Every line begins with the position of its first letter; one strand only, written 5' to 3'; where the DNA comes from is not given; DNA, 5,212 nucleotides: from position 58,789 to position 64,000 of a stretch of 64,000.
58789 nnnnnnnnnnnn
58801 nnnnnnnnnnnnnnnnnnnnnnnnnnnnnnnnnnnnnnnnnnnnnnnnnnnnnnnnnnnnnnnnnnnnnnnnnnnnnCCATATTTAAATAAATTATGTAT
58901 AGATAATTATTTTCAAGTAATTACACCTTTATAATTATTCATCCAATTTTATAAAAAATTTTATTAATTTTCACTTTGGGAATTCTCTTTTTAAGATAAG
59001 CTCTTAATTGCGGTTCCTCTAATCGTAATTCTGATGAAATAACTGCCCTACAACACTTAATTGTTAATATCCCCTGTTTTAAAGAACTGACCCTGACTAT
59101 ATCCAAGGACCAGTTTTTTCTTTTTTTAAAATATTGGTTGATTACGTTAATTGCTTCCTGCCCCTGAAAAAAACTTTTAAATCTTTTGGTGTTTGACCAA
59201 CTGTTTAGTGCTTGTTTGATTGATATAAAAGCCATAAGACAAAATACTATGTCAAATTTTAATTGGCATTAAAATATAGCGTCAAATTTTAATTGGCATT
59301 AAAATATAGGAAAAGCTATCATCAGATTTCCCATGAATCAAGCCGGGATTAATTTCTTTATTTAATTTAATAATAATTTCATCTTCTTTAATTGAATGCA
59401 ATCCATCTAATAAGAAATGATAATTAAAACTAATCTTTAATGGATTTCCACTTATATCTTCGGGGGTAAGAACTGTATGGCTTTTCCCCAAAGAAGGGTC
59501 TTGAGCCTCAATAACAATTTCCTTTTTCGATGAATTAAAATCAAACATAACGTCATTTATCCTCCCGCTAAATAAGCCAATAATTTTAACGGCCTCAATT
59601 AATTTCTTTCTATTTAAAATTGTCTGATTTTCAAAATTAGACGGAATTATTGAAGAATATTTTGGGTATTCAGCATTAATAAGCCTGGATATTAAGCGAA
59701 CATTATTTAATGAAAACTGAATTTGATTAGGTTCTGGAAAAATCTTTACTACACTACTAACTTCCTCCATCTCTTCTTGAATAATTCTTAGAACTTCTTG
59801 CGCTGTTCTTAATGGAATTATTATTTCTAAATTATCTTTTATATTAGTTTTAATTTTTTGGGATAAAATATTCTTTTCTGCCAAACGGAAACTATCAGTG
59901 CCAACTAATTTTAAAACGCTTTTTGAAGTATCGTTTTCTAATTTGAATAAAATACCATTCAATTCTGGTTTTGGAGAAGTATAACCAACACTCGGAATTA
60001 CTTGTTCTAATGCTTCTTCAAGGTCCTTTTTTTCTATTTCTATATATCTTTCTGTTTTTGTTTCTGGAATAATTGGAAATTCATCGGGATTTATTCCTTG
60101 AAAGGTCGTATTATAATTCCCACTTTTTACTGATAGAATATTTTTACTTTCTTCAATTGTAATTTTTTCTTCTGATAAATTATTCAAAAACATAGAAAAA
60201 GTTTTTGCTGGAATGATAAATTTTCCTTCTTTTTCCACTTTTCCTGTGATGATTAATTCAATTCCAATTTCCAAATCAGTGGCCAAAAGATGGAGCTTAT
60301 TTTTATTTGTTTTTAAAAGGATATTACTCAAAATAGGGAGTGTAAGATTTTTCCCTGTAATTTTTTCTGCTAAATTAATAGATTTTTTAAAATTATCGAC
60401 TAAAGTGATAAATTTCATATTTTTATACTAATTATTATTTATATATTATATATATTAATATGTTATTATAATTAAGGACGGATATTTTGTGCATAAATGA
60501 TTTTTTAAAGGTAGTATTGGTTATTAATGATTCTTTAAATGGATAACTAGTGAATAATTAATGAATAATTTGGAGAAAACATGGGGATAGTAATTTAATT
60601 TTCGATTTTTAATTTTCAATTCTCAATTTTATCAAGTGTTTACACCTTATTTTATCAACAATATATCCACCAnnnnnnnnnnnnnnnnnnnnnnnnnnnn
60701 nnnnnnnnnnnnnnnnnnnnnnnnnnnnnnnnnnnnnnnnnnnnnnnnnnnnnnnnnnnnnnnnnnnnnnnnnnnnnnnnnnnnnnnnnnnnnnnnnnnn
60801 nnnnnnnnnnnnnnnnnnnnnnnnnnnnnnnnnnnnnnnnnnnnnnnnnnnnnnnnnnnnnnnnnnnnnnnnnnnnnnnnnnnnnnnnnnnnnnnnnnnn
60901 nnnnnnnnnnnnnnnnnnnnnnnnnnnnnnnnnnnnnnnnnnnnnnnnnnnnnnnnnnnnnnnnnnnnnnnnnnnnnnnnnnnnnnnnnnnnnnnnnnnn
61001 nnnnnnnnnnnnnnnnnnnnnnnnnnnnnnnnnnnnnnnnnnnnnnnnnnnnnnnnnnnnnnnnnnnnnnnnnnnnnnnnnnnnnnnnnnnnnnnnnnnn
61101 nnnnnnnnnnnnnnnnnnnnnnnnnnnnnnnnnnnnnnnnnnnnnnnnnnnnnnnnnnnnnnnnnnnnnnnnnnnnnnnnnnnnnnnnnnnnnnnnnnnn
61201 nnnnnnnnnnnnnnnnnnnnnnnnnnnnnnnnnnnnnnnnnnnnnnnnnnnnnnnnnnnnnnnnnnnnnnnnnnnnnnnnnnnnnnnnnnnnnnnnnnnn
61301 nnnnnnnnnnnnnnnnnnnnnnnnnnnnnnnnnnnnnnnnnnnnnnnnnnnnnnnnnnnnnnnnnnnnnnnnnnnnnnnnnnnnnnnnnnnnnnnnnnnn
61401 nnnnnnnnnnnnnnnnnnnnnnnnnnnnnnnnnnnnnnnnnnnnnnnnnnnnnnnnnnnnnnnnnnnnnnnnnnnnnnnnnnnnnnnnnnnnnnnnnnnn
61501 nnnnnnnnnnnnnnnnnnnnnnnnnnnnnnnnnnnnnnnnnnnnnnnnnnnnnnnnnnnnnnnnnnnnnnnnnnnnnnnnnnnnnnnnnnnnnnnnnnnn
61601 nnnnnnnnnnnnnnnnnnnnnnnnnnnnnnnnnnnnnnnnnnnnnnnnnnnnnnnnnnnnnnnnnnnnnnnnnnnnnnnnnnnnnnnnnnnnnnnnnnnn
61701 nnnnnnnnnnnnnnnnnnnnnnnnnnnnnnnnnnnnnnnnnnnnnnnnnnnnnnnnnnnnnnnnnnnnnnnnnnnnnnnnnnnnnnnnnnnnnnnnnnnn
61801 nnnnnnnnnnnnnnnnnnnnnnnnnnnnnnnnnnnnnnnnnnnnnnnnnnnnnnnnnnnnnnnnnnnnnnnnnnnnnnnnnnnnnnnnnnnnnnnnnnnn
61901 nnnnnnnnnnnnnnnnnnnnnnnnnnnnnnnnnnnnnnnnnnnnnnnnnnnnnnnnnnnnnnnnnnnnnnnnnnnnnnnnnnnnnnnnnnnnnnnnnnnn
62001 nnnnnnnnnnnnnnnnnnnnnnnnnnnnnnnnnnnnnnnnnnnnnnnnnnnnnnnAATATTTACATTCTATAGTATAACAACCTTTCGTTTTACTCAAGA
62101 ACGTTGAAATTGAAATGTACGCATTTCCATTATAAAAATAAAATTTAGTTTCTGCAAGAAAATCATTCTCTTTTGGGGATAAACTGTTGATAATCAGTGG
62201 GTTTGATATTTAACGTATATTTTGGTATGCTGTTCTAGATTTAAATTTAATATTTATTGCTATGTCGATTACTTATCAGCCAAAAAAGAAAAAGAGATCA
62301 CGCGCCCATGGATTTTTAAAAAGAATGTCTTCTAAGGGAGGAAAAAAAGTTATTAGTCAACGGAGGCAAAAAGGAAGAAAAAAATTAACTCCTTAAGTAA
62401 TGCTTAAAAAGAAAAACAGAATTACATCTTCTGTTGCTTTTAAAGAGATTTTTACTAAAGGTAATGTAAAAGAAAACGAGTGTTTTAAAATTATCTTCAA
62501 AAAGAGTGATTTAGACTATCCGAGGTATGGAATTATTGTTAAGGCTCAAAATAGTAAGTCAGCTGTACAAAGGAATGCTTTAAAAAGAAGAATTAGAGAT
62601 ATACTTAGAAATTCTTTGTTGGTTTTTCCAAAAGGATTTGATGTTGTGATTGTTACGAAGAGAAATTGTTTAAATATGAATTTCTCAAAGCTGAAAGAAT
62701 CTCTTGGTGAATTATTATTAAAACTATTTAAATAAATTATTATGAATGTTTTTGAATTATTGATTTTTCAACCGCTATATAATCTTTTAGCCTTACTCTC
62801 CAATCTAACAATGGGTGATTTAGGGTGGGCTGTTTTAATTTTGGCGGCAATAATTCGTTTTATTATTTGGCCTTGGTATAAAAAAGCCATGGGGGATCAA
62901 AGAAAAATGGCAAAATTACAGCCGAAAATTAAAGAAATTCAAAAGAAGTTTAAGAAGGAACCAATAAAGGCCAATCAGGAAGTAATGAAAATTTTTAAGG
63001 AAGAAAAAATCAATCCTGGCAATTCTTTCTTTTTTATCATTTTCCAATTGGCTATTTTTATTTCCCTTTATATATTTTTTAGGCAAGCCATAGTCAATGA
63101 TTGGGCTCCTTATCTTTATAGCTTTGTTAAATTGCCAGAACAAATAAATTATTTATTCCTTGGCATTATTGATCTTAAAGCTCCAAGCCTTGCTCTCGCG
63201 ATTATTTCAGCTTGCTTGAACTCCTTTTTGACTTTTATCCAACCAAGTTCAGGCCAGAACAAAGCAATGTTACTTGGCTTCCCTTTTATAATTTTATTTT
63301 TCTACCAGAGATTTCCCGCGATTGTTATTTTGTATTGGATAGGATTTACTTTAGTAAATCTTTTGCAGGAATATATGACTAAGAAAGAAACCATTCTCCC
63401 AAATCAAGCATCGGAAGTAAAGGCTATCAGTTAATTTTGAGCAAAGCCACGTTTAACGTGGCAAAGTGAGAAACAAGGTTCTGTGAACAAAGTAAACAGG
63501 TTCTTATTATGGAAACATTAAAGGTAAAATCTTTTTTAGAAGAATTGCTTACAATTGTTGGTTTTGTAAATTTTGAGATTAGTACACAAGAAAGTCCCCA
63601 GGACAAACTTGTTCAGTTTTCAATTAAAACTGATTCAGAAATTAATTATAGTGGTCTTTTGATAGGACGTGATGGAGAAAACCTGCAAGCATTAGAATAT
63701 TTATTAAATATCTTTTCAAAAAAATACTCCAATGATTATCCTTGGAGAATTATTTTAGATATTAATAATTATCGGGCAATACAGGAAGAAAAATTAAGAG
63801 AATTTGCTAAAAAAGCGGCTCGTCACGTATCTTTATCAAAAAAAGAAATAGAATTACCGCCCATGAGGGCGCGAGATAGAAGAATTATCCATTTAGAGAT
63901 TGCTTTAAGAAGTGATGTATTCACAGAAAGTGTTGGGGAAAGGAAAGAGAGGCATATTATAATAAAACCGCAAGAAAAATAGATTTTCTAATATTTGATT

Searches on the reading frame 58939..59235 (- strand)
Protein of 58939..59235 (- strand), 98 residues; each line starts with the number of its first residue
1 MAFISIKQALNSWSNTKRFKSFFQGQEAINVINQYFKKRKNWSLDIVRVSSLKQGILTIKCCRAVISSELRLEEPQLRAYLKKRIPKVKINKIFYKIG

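Call 39: search_protein_families(library=pfam, proteins=[window:58939-59235:-], max_evalue=0.00001)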
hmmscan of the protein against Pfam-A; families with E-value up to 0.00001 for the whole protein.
window:58939-59235:- (98 aa): 1 family
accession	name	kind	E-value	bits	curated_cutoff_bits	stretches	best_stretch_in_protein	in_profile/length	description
PF05258.17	DciA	-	1.7e-06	28.6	24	1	46-93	40-87/89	Dna[CI] antecedent, DciA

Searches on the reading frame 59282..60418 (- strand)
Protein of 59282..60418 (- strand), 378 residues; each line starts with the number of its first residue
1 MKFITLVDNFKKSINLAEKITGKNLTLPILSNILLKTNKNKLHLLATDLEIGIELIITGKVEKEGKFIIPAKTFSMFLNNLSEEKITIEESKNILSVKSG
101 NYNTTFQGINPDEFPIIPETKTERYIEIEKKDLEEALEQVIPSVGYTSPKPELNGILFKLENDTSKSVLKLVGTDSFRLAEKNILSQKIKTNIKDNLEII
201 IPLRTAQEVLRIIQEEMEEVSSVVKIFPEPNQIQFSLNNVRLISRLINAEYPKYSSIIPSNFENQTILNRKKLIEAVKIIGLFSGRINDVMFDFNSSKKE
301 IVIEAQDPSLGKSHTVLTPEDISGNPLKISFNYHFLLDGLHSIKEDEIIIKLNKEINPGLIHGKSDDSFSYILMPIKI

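Call 39: search_protein_families(library=pfam, proteins=[window:59282-60418:-], max_evalue=0.00001)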
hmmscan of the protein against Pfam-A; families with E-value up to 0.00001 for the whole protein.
window:59282-60418:- (378 aa): 3 families
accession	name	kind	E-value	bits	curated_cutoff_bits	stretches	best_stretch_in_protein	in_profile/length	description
PF02767.21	DNA_pol3_beta_2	-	3.9e-25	88.8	27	1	127-253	1-116/116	DNA polymerase III beta subunit, central domain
PF00712.24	DNA_pol3_beta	-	2.8e-20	73.1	24.4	1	1-118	1-120/120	DNA polymerase III beta subunit, N-terminal domain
PF02768.20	DNA_pol3_beta_3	-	1.1e-19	70.9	27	1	256-376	2-120/121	DNA polymerase III beta subunit, C-terminal domain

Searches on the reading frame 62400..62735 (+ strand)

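Call 39: search_protein_families(library=pfam, proteins=[window:62400-62735:+], max_evalue=0.00001)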
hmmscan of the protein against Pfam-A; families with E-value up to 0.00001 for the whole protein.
window:62400-62735:+ (111 aa): 1 family
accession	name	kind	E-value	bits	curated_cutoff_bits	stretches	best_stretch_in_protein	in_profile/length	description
PF00825.24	Ribonuclease_P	-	3.1e-24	85.6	22.3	1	2-108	1-107/109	Ribonuclease P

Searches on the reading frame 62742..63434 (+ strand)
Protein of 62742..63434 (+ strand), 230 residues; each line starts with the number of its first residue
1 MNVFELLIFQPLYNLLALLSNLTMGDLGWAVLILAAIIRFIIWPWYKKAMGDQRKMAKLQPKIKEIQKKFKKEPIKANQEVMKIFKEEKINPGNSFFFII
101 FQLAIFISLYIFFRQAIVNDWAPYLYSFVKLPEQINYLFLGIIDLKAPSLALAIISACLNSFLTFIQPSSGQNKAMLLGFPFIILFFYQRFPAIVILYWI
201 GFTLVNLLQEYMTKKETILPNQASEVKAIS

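Call 39: search_protein_families(library=pfam, proteins=[window:62742-63434:+], max_evalue=0.00001)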
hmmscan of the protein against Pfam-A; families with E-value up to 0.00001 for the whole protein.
window:62742-63434:+ (230 aa): 1 family
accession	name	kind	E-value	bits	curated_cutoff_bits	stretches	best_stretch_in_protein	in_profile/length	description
PF02096.25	60KD_IMP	-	4.9e-35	121.4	35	1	28-215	2-163/163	60Kd inner membrane protein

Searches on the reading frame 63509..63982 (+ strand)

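Call 39: search_protein_families(library=pfam, proteins=[window:63509-63982:+], max_evalue=0.00001)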
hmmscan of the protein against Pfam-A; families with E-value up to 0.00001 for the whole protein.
window:63509-63982:+ (157 aa): 2 families
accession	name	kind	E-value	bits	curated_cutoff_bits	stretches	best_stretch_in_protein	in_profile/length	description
PF01424.28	R3H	-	8.6e-13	48.6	26.8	1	94-154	1-60/60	R3H domain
PF13083.13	KH_KhpA-B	-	6.3e-08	32.9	32.1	1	8-77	2-69/73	KhpA/KhpB, KH domain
